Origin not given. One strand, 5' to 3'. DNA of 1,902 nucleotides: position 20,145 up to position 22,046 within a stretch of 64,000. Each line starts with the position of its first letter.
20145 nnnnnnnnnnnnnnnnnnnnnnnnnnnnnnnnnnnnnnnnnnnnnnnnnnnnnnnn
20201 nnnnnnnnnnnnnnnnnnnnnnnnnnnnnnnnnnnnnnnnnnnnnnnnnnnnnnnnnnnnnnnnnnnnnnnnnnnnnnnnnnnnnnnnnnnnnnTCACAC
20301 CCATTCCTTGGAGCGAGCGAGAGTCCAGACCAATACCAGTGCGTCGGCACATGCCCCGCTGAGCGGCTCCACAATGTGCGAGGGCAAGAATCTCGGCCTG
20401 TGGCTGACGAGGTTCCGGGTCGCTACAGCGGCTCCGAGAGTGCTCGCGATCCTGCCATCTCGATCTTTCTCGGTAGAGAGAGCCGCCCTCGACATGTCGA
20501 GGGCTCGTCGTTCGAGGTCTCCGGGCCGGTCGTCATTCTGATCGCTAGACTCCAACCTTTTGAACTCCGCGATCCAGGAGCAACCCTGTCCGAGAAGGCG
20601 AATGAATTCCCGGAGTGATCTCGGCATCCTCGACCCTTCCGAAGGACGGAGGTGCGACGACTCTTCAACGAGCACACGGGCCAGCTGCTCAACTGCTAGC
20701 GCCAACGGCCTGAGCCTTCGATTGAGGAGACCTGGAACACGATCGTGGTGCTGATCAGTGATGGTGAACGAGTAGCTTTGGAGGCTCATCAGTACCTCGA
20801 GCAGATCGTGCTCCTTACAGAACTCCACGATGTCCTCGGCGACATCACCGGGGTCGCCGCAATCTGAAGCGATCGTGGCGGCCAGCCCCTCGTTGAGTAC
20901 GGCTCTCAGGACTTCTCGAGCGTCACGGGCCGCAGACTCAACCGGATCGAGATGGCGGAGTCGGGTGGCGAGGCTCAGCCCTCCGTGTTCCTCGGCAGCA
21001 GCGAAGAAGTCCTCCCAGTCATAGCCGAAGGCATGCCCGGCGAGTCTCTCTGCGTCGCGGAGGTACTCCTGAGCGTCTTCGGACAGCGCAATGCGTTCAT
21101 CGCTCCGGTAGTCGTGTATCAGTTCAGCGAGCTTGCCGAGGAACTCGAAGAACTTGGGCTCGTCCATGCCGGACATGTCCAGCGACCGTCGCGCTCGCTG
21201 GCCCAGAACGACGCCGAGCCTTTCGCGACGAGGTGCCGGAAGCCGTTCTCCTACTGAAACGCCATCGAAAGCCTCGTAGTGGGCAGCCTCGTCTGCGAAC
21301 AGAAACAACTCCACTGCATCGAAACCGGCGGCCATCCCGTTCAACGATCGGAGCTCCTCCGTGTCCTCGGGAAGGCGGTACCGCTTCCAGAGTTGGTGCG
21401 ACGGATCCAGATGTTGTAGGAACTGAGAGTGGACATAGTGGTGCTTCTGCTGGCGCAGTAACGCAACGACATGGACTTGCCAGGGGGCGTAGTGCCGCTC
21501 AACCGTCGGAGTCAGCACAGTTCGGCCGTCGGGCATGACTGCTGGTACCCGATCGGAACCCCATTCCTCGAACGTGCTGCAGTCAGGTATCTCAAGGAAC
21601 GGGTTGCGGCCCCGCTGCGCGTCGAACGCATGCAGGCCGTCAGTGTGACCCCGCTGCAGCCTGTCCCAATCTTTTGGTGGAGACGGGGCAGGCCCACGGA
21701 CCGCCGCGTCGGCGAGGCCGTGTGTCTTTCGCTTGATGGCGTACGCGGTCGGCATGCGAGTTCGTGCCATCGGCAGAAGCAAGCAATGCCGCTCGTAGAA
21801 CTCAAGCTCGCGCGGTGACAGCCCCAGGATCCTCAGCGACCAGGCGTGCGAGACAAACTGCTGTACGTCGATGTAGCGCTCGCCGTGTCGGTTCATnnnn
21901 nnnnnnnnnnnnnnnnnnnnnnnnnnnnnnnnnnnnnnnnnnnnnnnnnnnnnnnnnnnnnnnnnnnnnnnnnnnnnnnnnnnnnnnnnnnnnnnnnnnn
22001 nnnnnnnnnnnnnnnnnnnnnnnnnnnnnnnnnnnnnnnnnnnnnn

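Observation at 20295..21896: Compositionally atypical 533-aa orphan gene inserted between metabolic genes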

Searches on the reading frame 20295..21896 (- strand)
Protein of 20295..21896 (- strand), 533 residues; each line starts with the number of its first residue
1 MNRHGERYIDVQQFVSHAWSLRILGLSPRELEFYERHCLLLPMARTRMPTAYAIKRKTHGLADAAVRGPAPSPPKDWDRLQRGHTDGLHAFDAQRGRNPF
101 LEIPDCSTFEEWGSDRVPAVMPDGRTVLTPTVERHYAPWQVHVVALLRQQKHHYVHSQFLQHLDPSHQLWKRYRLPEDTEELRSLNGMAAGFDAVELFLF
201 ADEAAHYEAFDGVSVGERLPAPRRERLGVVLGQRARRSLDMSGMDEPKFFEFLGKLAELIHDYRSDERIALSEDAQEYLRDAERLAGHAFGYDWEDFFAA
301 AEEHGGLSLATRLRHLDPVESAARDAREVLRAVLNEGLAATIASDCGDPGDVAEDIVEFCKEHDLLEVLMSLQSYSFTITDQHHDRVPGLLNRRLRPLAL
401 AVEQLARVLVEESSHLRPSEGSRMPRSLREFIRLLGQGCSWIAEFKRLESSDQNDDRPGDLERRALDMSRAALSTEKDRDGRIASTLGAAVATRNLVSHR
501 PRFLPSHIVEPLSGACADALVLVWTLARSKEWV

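Call 5: search_protein_families(library=pfam, proteins=[window:20295-21896:-], max_evalue=10)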
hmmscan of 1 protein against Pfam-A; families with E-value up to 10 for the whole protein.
window:20295-21896:- (533 aa): 1 family
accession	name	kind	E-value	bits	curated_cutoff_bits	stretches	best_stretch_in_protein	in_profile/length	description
PF17827.6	PrmC_N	-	0.64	11.1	23.4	0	276-303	16-43/71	PrmC N-terminal domain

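Call 6: search_protein_families(library=padloc, proteins=[window:20295-21896:-], max_evalue=10)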
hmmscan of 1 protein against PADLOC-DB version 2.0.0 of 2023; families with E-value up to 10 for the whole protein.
window:20295-21896:- (533 aa): 0 families

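Call 7: search_protein_families(library=ncbifam, proteins=[window:20295-21896:-], max_evalue=10)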
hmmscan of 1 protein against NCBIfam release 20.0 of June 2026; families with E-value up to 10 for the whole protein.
window:20295-21896:- (533 aa): 1 family
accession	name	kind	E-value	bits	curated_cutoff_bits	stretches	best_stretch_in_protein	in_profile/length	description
NF040857.1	condensinMksB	equivalog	0.023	13.5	750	1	233-317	57-133/412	Mks condensin complex protein MksB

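Call 8: find_homologous_proteins(query=window:20295-21896:-, max_evalue=0.001)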
Query window:20295-21896:- (533 aa): 118 proteins with E <= 0.001 among 8000 candidates.
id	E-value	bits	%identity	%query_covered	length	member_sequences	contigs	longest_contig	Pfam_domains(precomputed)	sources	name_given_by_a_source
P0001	0.0e+0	1213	100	100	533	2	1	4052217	-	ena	-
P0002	3.5e-298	1008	84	100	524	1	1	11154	-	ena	-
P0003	4.4e-296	1001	84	100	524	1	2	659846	-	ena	-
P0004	1.8e-276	936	79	100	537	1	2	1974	-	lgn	-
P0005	6.7e-174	598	55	100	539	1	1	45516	-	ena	-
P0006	1.2e-171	590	53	100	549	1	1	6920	-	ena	-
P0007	2.2e-167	576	52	100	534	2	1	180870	-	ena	-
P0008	3.5e-167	576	52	100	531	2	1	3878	-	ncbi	-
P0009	3.7e-167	576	53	100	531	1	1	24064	-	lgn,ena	-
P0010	1.2e-165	571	52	100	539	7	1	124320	-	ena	-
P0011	1.9e-165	570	54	98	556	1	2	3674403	-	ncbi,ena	-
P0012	2.5e-165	570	52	99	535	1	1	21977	-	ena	-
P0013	4.1e-165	569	52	100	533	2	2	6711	-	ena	-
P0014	9.6e-165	568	52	100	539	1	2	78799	-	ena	-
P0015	2.3e-164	566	52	100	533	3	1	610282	-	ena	-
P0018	1.8e-163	563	52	100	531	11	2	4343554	-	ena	-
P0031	1.0e-159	551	51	100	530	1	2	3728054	-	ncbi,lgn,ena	-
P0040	2.3e-158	547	50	100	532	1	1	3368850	-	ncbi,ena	-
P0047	3.0e-157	543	50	100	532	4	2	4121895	-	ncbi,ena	-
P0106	4.7e-113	397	42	100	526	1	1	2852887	-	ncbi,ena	-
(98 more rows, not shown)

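Call 10: find_encoding_contigs(protein=P0001, flank=10000, max_places=3)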
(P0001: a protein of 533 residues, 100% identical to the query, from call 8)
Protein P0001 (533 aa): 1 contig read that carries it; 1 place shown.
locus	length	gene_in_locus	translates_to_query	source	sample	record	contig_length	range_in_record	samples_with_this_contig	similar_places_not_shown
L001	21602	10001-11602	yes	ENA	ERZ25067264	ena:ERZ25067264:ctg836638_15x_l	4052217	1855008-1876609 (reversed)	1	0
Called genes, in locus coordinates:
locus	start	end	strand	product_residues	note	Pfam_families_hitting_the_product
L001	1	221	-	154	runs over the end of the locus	PF00885:DMRL_synthase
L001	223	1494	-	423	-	PF00926:DHBP_synthase, PF00925:GTP_cyclohydro2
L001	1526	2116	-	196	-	PF00677:Lum_binding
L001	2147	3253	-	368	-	PF00383:dCMP_cyt_deam_1, PF14437:MafB19-deam, PF01872:RibD_C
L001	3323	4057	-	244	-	PF04402:SIMPL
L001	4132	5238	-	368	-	-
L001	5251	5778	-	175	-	PF04542:Sigma70_r2, PF07638:Sigma70_ECF (faint), PF08281:Sigma70_r4_2, PF04545:Sigma70_r4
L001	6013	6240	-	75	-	-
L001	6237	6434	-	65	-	-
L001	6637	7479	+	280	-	PF01116:F_bP_aldolase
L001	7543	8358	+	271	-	PF10502:Peptidase_S26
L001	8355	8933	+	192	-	PF00156:Pribosyltran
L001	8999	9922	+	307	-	PF00296:Bac_luciferase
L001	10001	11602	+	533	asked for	-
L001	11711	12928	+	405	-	PF02515:CoA_transf_3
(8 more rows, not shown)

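Call 11: find_encoding_contigs(protein=P0003, flank=10000, max_places=3)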
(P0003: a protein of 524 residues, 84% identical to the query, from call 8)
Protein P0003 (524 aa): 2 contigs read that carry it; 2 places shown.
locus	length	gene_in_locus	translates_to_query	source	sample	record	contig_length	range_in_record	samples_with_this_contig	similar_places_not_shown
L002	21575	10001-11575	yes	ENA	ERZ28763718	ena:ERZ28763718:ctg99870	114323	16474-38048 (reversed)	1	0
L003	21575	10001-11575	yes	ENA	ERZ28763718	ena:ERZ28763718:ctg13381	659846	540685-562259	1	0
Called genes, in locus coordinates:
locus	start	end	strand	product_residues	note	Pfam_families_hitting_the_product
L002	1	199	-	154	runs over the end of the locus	PF00885:DMRL_synthase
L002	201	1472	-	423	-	PF00926:DHBP_synthase, PF00925:GTP_cyclohydro2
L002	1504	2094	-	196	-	PF00677:Lum_binding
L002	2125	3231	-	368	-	PF00383:dCMP_cyt_deam_1, PF14437:MafB19-deam, PF01872:RibD_C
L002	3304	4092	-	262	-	PF04402:SIMPL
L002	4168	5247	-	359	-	-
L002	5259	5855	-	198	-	PF07638:Sigma70_ECF (weak), PF04542:Sigma70_r2, PF08281:Sigma70_r4_2, PF04545:Sigma70_r4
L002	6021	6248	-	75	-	-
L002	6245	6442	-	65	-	-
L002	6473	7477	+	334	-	PF01116:F_bP_aldolase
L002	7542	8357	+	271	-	PF10502:Peptidase_S26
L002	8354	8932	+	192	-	PF00156:Pribosyltran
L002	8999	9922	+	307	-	PF00296:Bac_luciferase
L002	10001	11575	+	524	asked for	-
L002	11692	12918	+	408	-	PF02515:CoA_transf_3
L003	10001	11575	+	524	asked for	-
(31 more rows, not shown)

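Call 12: find_encoding_contigs(protein=P0011, flank=8000, max_places=2)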
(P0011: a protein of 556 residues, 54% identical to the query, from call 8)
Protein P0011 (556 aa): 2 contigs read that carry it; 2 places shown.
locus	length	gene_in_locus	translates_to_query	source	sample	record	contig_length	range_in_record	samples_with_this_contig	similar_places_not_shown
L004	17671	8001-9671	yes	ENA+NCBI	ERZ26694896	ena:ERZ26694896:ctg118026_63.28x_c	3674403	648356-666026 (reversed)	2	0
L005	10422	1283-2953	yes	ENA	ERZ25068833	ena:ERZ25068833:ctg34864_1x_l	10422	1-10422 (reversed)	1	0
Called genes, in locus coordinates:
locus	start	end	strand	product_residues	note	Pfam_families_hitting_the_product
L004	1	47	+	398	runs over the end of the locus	PF01661:Macro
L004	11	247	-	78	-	-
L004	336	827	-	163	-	-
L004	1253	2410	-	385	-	PF00589:Phage_integrase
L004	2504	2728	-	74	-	PF12728:HTH_17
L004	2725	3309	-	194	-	-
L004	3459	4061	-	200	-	PF12728:HTH_17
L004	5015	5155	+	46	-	-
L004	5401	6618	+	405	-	PF01548:DEDD_Tnp_IS110, PF02371:Transposase_20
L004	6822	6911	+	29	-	-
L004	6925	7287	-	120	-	-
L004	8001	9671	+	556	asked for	-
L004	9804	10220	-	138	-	-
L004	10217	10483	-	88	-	-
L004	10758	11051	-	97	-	PF03704:BTAD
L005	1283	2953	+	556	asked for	-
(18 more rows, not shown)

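Call 13: find_encoding_contigs(protein=P0018, flank=8000, max_places=2)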
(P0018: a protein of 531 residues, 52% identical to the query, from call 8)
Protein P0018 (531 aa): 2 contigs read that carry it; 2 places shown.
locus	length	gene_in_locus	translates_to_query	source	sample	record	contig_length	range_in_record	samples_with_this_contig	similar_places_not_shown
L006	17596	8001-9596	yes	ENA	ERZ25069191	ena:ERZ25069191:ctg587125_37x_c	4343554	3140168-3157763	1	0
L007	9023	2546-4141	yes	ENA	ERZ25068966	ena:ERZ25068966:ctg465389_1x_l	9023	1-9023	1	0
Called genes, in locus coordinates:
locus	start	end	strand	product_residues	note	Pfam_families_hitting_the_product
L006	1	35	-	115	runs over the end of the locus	PF00486:Trans_reg_C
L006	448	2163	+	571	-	PF21752:DACNG, PF21750:DACNH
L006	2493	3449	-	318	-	-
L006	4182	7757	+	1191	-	-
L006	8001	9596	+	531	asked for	-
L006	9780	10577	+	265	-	PF13338:AbiEi_4, PF13545:HTH_Crp_2 (faint)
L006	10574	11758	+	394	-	PF08843:AbiEii, PF13280:WYL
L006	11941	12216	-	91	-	-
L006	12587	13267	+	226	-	-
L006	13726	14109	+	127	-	-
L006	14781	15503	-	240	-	PF08843:AbiEii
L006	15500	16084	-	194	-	-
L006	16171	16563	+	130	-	PF01042:Ribonuc_L-PSP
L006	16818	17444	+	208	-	PF01909:NTP_transf_2, PF18765:Polbeta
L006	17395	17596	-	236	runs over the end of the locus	-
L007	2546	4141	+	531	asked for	-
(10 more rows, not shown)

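Call 14: find_encoding_contigs(protein=P0106, flank=8000, max_places=2)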
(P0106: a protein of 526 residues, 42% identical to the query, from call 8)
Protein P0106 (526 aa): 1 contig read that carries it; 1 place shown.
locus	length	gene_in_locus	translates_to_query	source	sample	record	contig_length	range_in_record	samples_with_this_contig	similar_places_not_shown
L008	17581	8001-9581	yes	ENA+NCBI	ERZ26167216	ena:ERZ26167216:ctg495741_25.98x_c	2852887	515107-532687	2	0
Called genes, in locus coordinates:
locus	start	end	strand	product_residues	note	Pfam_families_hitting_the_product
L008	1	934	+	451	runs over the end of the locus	PF03447:NAD_binding_3, PF00742:Homoserine_dh, PF01842:ACT, PF22629:ACT_AHAS_ss (weak)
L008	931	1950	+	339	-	-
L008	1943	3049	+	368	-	PF00291:PALP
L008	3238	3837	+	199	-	PF01227:GTP_cyclohydroI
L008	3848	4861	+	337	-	PF13480:Acetyltransf_6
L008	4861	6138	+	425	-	PF13439:Glyco_transf_4, PF13579:Glyco_trans_4_4, PF20706:GT4-conflict, PF00534:Glycos_transf_1, PF13692:Glyco_trans_1_4, PF13524:Glyco_trans_1_2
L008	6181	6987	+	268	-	PF02585:PIG-L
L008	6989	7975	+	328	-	PF01578:Cytochrom_C_asm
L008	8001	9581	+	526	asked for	-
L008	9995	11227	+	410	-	PF01555:N6_N4_Mtase, PF01844:HNH, PF14279:HNH_5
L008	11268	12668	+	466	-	PF02646:RmuC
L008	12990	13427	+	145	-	PF00164:Ribosom_S12_S23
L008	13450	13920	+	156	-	PF00177:Ribosomal_S7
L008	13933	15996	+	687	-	PF00009:GTP_EFTU, PF03144:GTP_EFTU_D2, PF22042:EF-G_D2, PF14492:EFG_III, PF16658:RF3_C (weak), PF03764:EFG_IV, PF00679:EFG_C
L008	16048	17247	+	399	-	PF00009:GTP_EFTU, PF03144:GTP_EFTU_D2, PF03143:GTP_EFTU_D3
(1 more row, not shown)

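Call 15: search_protein_representatives(protein=window:20295-21896:-)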
Query: 533 residues. Proteins with E-value up to 0.001 (for the whole library): 108; up to 1e-10: 57; up to 1e-30: 14. The best 108 are listed.
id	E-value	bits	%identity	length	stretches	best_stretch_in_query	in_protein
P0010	4.0e-166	570.5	52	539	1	1-532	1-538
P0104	4.4e-116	405.4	45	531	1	1-530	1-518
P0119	2.6e-97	343.5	47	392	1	151-528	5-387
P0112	1.6e-86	307.8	37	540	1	2-529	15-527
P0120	2.6e-71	257.7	58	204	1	1-202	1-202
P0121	9.3e-50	186.5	47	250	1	230-459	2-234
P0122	2.9e-49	184.9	33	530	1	1-533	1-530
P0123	1.8e-48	182.3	31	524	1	1-533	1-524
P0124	1.2e-45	172.9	44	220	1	316-529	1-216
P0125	3.4e-45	171.5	45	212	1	48-251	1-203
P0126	8.2e-42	160.3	40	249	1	14-249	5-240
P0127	4.8e-33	131.4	47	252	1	308-463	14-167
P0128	5.5e-33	131.2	45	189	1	230-408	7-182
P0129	8.4e-33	130.6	42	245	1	320-530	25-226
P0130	1.9e-30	122.8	31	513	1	3-533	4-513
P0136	2.6e-22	96.0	28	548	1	4-532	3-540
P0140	1.3e-20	90.4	23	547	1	3-533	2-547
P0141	7.9e-19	84.5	24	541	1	4-533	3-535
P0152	5.7e-15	71.8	26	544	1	1-533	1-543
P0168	1.6e-11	60.3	28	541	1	6-533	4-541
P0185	4.9e-08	48.9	23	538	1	4-533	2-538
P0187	9.5e-08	47.9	23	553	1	2-533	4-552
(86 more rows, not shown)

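Call 20: search_protein_families(library=pfam, alignment_id=A1, max_evalue=0.1)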
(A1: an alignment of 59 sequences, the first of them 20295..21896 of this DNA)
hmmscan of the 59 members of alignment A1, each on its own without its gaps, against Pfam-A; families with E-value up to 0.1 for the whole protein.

A. member 1, window:20295-21896:- (533 aa): 0 families

B. families by the number of members that match (of 59 scanned): 14 families
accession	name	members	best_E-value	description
PF17814.7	LisH_TPL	1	0.0012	LisH-like dimerisation domain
PF07110.17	EthD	1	0.0041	EthD domain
PF08282.18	Hydrolase_3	1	0.0055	haloacid dehalogenase-like hydrolase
PF15021.11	SHLD1_C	1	0.01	Shieldin complex subunit 1, C-terminal domain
PF06479.17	Ribonuc_2-5A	1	0.012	Ribonuclease 2-5A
PF23844.1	NCTSP_N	1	0.016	Non-contractile tail sheath N-terminal domain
PF14518.11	Haem_oxygenas_2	1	0.021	Iron-containing redox enzyme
PF13333.12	rve_2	1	0.022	Integrase core domain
PF20648.2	DUF6809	1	0.041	Family of unknown function (DUF6809)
PF07951.19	Toxin_R_bind_C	1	0.044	Clostridium neurotoxin, C-terminal receptor binding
PF18076.6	FGAR-AT_N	1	0.051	Formylglycinamide ribonucleotide amidotransferase N-terminal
PF19266.4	CIS_tube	1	0.064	Contractile injection system tube protein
PF12681.13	Glyoxalase_2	1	0.076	Glyoxalase-like domain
PF22742.2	PspAB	1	0.084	PspA associated protein B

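Call 21: search_solved_structures(query=A1, max_evalue=10)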
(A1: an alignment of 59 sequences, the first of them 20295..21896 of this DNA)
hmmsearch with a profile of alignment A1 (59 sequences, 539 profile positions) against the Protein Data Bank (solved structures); distinct sequences matched with E-value up to 10: 3.
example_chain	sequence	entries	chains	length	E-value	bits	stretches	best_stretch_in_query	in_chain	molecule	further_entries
8qae_A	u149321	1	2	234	0.18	13.7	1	372-478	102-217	sc-apCC-6-SLLA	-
9w3x_A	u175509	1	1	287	0.61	12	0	328-388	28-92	Inverted formin-2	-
9l5r_q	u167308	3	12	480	0.66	11.9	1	288-371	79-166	Pre-mRNA-processing factor 19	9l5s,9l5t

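Call 27: predict_structure(alignment_id=A1)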
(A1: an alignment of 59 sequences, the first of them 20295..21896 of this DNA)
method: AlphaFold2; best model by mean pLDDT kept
length: 533 residues; sequences in the alignment: 59
mean_pLDDT: 90.3   pTM: 0.84
mean pLDDT of the five models: 90.3, 89.4, 88.8, 88.6, 88.3
residues with pLDDT >= 90: 371; 70-90: 134; 50-70: 26; < 50: 2
segments of 3 or more residues with pLDDT < 50: none
pLDDT, mean of each block of 10 residues (from residue 1): 88 97 95 97 97 92 79 95 93 97 96 94 92 98 94 82 88 89 96 98 96 92 96 98 98 98 94 96 98 96 97 90 92 80 77 95 95 74 60 88 96 81 87 92 88 57 89 86 93 89 83 93 92 85
secondary structure, 60 per line:
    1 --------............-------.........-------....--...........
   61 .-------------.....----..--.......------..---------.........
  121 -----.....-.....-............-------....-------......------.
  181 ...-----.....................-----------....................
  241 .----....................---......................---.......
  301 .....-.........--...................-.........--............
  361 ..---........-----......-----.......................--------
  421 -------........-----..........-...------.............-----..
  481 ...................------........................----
elements in order: H11-20 H28-36 E44-47 H50-61 H75-79 H90-94 H112-115 E116-120 E126-130 E132-136 H138-149 H157-160 H168-173 H180-183 H189-209 H221-241 H246-265 H269-290 H294-305 H307-315 H318-336 H338-346 H349-362 H366-373 H379-384 H390-412 H428-435 H441-450 H461-473 H479-499 H506-529
